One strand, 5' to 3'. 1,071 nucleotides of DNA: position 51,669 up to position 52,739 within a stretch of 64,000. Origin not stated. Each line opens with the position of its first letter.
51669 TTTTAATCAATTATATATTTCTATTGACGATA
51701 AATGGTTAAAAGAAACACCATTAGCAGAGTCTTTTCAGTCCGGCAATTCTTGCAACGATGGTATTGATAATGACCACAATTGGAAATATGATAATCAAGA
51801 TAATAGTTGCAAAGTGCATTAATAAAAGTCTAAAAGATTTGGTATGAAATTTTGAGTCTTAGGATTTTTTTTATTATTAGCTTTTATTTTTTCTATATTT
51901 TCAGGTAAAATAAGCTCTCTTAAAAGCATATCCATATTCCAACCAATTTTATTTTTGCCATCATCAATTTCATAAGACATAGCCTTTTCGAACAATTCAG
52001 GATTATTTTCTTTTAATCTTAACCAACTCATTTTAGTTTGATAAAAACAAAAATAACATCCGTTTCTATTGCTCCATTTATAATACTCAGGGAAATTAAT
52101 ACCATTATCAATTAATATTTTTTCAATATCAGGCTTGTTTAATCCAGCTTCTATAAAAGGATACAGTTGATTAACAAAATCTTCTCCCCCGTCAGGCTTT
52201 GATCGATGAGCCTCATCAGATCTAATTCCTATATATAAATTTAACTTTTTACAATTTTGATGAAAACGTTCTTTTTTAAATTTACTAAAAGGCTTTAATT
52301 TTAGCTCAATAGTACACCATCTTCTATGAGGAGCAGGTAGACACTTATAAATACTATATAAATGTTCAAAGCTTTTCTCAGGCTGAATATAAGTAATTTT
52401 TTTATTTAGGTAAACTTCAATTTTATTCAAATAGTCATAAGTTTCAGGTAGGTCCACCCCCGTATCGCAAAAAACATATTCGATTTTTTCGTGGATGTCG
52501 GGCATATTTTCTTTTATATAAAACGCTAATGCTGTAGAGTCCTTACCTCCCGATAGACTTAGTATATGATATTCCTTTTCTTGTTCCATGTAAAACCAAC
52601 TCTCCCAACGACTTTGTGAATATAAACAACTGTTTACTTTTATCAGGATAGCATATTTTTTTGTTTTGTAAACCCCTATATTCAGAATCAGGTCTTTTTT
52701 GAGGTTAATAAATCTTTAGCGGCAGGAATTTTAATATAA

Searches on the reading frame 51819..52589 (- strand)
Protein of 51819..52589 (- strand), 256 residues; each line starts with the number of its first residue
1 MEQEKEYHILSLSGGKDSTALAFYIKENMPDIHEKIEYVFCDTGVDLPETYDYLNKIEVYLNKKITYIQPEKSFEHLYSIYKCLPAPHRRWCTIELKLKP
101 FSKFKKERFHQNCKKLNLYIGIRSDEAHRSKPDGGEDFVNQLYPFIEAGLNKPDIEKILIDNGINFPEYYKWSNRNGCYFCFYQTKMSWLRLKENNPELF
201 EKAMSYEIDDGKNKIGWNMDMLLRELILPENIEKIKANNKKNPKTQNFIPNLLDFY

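Call 8: search_protein_families(library=pfam, proteins=[window:51819-52589:-], max_evalue=0.1)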
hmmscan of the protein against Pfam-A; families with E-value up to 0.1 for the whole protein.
window:51819-52589:- (256 aa): 1 family
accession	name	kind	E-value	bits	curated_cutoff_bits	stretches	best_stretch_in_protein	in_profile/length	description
PF01507.26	PAPS_reduct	-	1.4e-10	41.9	22.5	1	9-128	3-114/175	Phosphoadenosine phosphosulfate reductase domain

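Call 9: search_protein_families(library=ncbifam, proteins=[window:51819-52589:-], max_evalue=0.1)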
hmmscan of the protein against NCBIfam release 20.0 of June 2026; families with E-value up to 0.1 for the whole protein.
window:51819-52589:- (256 aa): 15 families
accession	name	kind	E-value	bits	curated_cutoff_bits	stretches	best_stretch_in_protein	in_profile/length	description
NF006327.0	PRK08557.1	equivalog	9.1e-18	64.2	366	1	3-206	178-379/415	hypothetical protein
NF010367.0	PRK13795.1-2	equivalog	4.5e-16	58.4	456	1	9-240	246-477/584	hypothetical protein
NF010368.0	PRK13795.1-3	equivalog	1e-15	57.1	588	1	10-239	252-481/635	hypothetical protein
NF006351.0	PRK08576.1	equivalog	6.8e-11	41.4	290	1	7-183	236-403/436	hypothetical protein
NF010369.0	PRK13795.1-4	equivalog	4.1e-10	38.5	1086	1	10-204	256-451/633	hypothetical protein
NF010366.0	PRK13795.1-1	equivalog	4.2e-10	38.4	745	1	10-206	271-468/667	hypothetical protein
NF005316.0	PRK06850.1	equivalog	1.7e-06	27.2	536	1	8-128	32-168/505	hypothetical protein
TIGR03183.1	DNA_S_dndC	equivalog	3.9e-05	22.7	290.4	1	8-128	16-152/447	DNA phosphorothioation system sulfurtransferase DndC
NF002537.0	PRK02090.1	equivalog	0.00012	21.8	154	1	8-79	43-110/244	phosphoadenylyl-sulfate reductase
TIGR00434.1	cysH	subfamily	0.0014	18.5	165.1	1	31-84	35-90/214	phosophoadenylyl-sulfate reductase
TIGR02432.1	lysidine_TilS_N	equivalog_domain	0.0019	18.2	93.6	1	9-45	3-39/189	tRNA lysidine(34) synthetase TilS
TIGR02057.1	PAPS_reductase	equivalog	0.021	14.7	254.2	0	31-68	46-83/224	phosphoadenosine phosphosulfate reductase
NF000848.1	PRK00074.1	equivalog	0.031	12.9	400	1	6-74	214-281/512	glutamine-hydrolyzing GMP synthase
TIGR00884.1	guaA_Cterm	equivalog_domain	0.034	13.5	338.75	1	7-74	18-83/310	glutamine-hydrolyzing GMP synthase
TIGR02055.1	APS_reductase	subfamily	0.058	13.2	235.3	0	32-80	16-65/194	adenylylsulfate reductase, thioredoxin dependent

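Call 10: search_protein_families(library=padloc, proteins=[window:51819-52589:-], max_evalue=0.1)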
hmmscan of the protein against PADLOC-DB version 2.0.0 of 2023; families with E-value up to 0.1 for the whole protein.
window:51819-52589:- (256 aa): 7 families
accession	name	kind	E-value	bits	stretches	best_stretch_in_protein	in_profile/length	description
PDLC02782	SspD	-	5.1e-81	270.4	1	8-244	2-237/277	SspD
PDLC02510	BrxP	-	1e-12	45.1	1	9-131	136-259/779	BrxP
PDLC02661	DndC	-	2.7e-08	31.2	1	5-128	22-161/468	DndC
PDLC02662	DndC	-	2.5e-07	28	1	8-128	29-165/481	DndC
PDLC03333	MTase_II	-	0.00052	16.7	1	7-127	44-180/544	Type II methyltransferase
PDLC02659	DndC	-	0.0032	14.2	1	80-127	118-166/586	DndC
PDLC02660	DndC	-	0.0032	14.2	1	80-127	118-166/586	DndC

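Call 11: search_protein_families(library=phrogs, proteins=[window:51819-52589:-], max_evalue=0.1)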
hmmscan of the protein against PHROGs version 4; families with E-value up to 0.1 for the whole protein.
window:51819-52589:- (256 aa): 6 families
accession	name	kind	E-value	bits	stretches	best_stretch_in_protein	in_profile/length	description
phrog_424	-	moron, auxiliary metabolic gene and host takeover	7.2e-45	154.8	1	4-219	159-379/460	phosphoadenosine phosphosulfate reductase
phrog_15238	-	unknown function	5.2e-16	60.2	1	3-76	9-84/215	-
phrog_28782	-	unknown function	3.4e-08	34.8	1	115-212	7-99/154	-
phrog_2302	-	moron, auxiliary metabolic gene and host takeover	3.3e-07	30.6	1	9-126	31-172/381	phosphoadenosine phosphosulfate reductase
phrog_33262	-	moron, auxiliary metabolic gene and host takeover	1.5e-06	28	1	8-62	3-57/495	phosphoadenosine phosphosulfate reductase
phrog_1550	-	moron, auxiliary metabolic gene and host takeover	0.038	13.8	0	3-42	143-178/418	QueC-like queuosine biosynthesis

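Call 28: search_solved_structures(query=window:51819-52589:-, max_evalue=0.01)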
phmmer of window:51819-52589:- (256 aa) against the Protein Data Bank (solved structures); distinct sequences matched with E-value up to 0.01: 1.
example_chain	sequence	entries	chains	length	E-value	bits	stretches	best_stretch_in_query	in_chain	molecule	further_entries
21fy_C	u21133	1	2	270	6.4e-07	32.2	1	46-211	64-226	PptA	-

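Call 35: search_solved_structures(query=window:51819-52589:-, max_evalue=10, show_alignments=1)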
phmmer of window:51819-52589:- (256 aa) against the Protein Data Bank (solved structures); distinct sequences matched with E-value up to 10: 2.
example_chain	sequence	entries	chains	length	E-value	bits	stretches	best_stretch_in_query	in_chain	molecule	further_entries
21fy_C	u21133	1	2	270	6.4e-07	32.2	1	46-211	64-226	PptA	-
9nxm_A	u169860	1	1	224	0.85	12.1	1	31-130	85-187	Nudix hydrolase 11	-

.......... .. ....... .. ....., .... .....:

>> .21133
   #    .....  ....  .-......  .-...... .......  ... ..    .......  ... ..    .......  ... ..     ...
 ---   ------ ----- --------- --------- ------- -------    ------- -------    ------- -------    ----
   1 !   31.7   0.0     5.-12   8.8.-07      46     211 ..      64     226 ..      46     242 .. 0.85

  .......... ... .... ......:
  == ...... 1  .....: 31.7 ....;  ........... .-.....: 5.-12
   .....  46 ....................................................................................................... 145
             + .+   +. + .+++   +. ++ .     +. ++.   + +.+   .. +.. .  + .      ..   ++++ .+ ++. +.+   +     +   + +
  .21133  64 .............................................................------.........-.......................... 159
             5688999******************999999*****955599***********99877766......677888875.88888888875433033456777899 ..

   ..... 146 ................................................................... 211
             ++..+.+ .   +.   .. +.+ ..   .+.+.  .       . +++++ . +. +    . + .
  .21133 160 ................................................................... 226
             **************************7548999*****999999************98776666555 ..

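Call 48: find_related_loci(query=window:51819-52589:-, collection=viral_contigs, flank=6000)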
Query window:51819-52589:- (256 aa) in viral_contigs; peptide patterns used: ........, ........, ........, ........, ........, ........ (x = any residue, [..] = any of these).
9 stretches matched a pattern; 1 encode a relative of the query (tblastn E <= 1e-3); 1 distinct loci.
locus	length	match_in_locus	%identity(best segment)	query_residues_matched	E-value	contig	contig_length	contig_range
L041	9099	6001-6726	53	4-238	1e-84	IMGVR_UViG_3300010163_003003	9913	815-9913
